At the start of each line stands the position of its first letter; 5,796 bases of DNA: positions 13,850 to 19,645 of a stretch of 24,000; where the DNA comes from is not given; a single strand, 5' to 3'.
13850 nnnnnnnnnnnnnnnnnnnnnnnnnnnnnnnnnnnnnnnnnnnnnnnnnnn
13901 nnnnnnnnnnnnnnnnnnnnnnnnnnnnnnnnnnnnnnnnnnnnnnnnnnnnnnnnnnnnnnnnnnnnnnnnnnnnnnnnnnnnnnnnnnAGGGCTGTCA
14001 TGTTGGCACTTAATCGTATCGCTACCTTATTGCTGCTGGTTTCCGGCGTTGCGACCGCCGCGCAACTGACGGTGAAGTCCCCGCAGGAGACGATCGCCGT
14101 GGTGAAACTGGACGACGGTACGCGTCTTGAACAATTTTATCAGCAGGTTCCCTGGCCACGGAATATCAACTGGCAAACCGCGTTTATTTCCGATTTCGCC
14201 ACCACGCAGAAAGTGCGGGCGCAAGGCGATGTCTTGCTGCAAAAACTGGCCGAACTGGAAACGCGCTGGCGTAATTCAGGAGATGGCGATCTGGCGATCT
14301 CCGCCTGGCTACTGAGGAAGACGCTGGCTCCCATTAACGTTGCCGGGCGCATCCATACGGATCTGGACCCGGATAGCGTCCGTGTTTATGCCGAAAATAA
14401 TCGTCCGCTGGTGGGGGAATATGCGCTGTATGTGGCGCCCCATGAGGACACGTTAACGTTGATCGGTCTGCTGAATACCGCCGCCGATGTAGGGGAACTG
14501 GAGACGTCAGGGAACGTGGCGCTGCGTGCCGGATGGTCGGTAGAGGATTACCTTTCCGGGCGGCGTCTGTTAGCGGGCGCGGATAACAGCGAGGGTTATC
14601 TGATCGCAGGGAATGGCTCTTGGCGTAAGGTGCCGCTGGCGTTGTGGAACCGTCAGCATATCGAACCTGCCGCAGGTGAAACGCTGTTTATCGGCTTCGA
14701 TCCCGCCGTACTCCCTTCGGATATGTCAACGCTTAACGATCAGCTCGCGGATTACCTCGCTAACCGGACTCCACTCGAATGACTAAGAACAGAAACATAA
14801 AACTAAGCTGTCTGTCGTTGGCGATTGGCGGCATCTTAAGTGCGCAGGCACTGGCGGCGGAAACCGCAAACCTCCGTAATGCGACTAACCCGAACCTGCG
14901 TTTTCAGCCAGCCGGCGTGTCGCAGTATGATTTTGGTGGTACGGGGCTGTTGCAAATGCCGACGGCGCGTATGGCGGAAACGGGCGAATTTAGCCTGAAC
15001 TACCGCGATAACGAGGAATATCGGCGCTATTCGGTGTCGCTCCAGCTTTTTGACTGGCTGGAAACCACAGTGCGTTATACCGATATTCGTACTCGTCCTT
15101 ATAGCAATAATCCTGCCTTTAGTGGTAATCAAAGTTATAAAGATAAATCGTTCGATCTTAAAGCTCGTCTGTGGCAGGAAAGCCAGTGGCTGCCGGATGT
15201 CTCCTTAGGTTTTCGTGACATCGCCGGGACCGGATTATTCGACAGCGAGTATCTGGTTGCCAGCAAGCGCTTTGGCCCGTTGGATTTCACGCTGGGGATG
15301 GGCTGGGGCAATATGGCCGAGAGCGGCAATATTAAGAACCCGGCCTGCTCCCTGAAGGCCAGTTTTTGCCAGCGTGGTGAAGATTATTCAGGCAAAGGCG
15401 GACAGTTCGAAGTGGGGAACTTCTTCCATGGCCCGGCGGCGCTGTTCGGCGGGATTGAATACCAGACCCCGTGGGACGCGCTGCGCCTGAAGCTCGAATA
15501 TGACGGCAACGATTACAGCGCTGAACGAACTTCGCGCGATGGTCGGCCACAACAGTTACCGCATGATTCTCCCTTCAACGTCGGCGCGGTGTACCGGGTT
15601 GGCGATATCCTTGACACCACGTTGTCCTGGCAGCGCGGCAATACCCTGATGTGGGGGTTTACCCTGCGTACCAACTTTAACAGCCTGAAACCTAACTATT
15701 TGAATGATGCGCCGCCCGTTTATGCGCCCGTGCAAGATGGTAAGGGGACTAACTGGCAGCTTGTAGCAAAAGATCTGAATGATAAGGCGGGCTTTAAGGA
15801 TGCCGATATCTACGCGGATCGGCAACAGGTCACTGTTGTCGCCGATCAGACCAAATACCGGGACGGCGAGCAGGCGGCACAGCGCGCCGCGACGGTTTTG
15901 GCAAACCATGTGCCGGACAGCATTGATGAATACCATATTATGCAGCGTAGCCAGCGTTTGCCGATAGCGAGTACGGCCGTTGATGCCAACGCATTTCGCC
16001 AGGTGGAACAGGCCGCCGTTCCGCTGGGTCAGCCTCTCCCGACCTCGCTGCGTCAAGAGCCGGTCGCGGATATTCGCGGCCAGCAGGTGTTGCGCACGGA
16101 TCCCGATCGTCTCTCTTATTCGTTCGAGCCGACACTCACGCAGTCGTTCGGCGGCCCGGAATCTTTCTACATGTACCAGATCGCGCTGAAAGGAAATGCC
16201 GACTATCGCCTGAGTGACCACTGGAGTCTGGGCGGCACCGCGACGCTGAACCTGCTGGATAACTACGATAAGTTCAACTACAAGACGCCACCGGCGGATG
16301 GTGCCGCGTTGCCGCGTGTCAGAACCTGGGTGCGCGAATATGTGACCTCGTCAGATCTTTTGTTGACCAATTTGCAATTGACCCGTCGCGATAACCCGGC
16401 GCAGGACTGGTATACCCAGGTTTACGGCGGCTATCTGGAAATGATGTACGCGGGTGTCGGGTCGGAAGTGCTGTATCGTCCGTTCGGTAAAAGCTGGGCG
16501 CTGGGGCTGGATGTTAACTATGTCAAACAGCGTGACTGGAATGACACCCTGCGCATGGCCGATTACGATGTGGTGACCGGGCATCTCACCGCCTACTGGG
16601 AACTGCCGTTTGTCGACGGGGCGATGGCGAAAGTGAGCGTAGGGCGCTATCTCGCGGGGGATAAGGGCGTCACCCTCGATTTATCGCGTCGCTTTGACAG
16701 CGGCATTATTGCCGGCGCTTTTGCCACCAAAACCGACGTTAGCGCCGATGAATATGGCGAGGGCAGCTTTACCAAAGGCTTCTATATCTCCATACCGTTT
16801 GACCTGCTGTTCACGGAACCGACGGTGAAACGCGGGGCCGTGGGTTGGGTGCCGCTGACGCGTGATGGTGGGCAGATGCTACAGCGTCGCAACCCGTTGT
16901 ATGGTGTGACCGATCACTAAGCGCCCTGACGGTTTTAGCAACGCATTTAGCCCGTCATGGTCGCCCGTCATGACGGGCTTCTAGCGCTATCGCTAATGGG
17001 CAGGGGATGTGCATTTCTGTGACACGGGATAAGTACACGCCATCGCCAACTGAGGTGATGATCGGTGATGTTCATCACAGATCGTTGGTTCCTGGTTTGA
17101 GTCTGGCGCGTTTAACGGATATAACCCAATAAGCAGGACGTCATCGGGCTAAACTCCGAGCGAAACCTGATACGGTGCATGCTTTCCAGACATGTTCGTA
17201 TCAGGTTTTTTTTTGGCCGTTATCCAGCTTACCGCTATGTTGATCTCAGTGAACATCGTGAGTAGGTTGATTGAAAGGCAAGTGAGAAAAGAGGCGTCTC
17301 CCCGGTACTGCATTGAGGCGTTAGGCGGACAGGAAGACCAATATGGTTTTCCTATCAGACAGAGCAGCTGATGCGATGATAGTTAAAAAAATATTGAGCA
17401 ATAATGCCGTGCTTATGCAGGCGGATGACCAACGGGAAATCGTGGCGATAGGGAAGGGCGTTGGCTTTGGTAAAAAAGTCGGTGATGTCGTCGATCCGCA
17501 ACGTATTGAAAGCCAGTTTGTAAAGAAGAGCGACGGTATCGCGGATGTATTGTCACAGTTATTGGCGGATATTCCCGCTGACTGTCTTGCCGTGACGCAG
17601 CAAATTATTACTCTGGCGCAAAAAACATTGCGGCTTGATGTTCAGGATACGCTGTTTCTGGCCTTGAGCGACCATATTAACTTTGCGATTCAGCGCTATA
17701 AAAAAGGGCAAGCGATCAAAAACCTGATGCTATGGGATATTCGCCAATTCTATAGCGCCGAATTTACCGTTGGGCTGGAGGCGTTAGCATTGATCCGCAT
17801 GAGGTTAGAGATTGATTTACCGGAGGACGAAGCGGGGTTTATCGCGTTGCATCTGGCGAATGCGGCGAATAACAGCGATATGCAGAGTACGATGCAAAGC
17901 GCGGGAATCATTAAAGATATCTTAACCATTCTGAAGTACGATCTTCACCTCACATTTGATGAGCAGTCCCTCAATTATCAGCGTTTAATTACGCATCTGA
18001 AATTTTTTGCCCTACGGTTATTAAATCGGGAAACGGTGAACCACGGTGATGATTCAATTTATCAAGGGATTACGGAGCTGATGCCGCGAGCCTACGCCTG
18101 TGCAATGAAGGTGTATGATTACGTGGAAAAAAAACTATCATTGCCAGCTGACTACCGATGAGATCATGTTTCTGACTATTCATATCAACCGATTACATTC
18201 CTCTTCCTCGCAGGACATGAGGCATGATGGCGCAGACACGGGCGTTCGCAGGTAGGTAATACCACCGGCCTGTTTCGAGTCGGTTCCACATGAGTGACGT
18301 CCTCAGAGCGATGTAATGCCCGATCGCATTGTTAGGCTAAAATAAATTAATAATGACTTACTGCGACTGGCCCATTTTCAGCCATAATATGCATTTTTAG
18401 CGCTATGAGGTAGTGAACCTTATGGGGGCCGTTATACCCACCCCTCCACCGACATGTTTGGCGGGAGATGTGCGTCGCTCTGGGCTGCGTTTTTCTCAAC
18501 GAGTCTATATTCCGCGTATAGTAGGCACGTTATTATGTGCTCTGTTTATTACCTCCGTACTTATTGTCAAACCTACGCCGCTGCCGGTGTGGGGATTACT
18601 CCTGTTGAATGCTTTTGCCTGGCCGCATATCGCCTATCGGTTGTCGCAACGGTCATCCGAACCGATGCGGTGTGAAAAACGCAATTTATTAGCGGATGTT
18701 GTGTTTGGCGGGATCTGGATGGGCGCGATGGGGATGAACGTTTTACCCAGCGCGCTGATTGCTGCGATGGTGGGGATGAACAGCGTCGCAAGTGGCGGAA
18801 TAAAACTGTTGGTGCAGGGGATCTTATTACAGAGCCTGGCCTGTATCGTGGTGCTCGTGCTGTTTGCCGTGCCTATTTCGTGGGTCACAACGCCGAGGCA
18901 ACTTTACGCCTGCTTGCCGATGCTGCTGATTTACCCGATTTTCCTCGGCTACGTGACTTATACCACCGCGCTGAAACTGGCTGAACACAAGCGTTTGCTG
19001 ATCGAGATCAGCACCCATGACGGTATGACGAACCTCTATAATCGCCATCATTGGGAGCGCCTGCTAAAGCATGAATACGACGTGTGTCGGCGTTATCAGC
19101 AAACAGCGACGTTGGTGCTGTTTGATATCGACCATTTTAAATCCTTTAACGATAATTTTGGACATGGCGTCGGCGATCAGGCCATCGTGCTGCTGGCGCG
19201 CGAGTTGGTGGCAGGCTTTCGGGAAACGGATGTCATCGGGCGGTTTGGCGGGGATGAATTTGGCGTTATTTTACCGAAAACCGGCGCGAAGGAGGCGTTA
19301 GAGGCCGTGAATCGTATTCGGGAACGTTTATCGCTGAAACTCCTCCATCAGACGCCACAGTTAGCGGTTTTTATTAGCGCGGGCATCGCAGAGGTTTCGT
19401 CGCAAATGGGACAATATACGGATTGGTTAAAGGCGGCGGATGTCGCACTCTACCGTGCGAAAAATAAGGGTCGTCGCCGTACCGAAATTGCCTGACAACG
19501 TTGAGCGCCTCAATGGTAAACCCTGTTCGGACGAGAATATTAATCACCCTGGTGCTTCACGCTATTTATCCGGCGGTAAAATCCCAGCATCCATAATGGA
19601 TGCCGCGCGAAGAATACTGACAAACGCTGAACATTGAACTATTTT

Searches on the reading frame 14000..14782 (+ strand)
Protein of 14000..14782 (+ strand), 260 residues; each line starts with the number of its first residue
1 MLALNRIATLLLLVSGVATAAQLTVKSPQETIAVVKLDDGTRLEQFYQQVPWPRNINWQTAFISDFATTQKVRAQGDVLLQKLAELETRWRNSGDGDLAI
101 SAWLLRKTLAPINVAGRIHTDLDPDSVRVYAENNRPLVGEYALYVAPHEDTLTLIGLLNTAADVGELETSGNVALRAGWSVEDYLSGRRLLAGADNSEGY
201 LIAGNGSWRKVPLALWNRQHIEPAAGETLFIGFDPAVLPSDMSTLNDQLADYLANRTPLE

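Call 21: search_protein_families(library=ncbifam, proteins=[window:14000-14782:+], max_evalue=0.001)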
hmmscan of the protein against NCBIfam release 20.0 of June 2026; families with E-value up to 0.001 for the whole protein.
window:14000-14782:+ (260 aa): 0 families

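Call 78: search_protein_families(library=pfam, proteins=[window:14000-14782:+], max_evalue=0.001)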
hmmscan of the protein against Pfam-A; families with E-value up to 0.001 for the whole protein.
window:14000-14782:+ (260 aa): 2 families
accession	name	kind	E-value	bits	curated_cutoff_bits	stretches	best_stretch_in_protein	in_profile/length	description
PF20616.4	Caps_syn_GfcC_N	-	2.1e-47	161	22.1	1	21-148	1-129/129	Capsule biosynthesis GfcC, N-terminal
PF06251.17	Caps_syn_GfcC_C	-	1.4e-35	121.7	20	1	170-258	2-90/90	Capsule biosynthesis GfcC C-terminal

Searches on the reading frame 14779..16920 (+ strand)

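Call 21: search_protein_families(library=ncbifam, proteins=[window:14779-16920:+], max_evalue=0.001)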
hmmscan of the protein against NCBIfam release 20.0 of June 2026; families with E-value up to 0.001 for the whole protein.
window:14779-16920:+ (713 aa): 0 families

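Call 78: search_protein_families(library=pfam, proteins=[window:14779-16920:+], max_evalue=0.001)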
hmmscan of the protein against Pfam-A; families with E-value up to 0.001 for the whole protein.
window:14779-16920:+ (713 aa): 1 family
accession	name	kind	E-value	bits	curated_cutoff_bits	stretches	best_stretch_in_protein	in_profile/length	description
PF06082.17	YjbH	-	1e-276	920.5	24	1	48-712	1-657/658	Exopolysaccharide biosynthesis protein YbjH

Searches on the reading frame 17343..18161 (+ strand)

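Call 21: search_protein_families(library=ncbifam, proteins=[window:17343-18161:+], max_evalue=0.001)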
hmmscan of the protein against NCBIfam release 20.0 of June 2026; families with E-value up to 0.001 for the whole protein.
window:17343-18161:+ (272 aa): 4 families
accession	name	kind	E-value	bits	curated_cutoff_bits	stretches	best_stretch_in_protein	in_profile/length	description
NF046042.1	LicT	equivalog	2.8e-91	305.6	300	1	12-266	1-255/273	BglG family transcription antiterminator LicT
NF047357.1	antiterm_GlcT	equivalog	1.6e-62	211.4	320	1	13-268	2-256/272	glucose PTS transporter transcription antiterminator GlcT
NF007295.0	PRK09772.1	equivalog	5.5e-62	209.6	322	1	12-259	3-249/278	transcriptional antiterminator BglG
NF041678.1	trans_antitermLacT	equivalog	4.2e-42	144.6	500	1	14-265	4-258/286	transcription antiterminator LacT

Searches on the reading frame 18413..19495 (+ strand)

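Call 21: search_protein_families(library=ncbifam, proteins=[window:18413-19495:+], max_evalue=0.001)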
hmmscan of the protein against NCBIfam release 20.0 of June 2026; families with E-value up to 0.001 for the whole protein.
window:18413-19495:+ (360 aa): 21 families
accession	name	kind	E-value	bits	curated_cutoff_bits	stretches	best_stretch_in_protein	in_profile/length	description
NF007599.0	PRK10245.1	equivalog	1.1e-118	396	402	1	16-360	26-370/371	diguanylate cyclase AdrA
TIGR00254.1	GGDEF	domain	7.3e-50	168.9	37.4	1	199-359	4-166/168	diguanylate cyclase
NF038266.1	diguan_SiaD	equivalog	1.4e-45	155.6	290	1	189-356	83-251/252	biofilm regulation diguanylate cyclase SiaD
NF047654.1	DiguCycDgcRLepto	equivalog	8.7e-38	129.9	500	1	185-356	118-292/295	diguanylate cyclase DgcR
NF007135.0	PRK09581.1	equivalog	1.2e-35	123.2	474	1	195-356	287-451/457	PleD family two-component system response regulator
NF007380.0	PRK09894.1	equivalog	1.3e-34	119.9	256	1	190-357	118-284/296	diguanylate cyclase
NF007423.1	PRK09966.1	equivalog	3.1e-32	111.9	325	1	188-350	227-390/390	diguanylate cyclase DgcN/YfiN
NF041606.1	dguan_cyc_DgcA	equivalog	9.6e-32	110.2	370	1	192-359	170-338/340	diguanylate cyclase DgcA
NF051473.1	DigCycDgcsShew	equivalog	3.8e-30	105.3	400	1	200-359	135-290/291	diguanylate cyclase DgcS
NF007298.0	PRK09776.1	equivalog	1e-29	103.1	1135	1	195-358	679-843/1111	diguanylate cyclase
NF011955.1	PRK15426.1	equivalog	3.8e-28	98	408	1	201-357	399-558/564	cellulose biosynthesis regulator diguanylate cyclase DgcQ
NF045675.1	PhdiestaseDibA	equivalog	8.6e-27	93.7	980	1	185-355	190-359/623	phosphodiesterase DibA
NF040885.1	diguan_DgcJ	equivalog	3.6e-26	92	500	1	170-355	312-491/493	diguanylate cyclase DgcJ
NF007474.0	PRK10060.1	equivalog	2e-20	72.5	782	1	196-356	233-391/663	cyclic di-GMP phosphodiesterase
NF052458.1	PhdiestGepA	equivalog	7.7e-20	70.7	1200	1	201-352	426-571/840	phosphodiesterase GepA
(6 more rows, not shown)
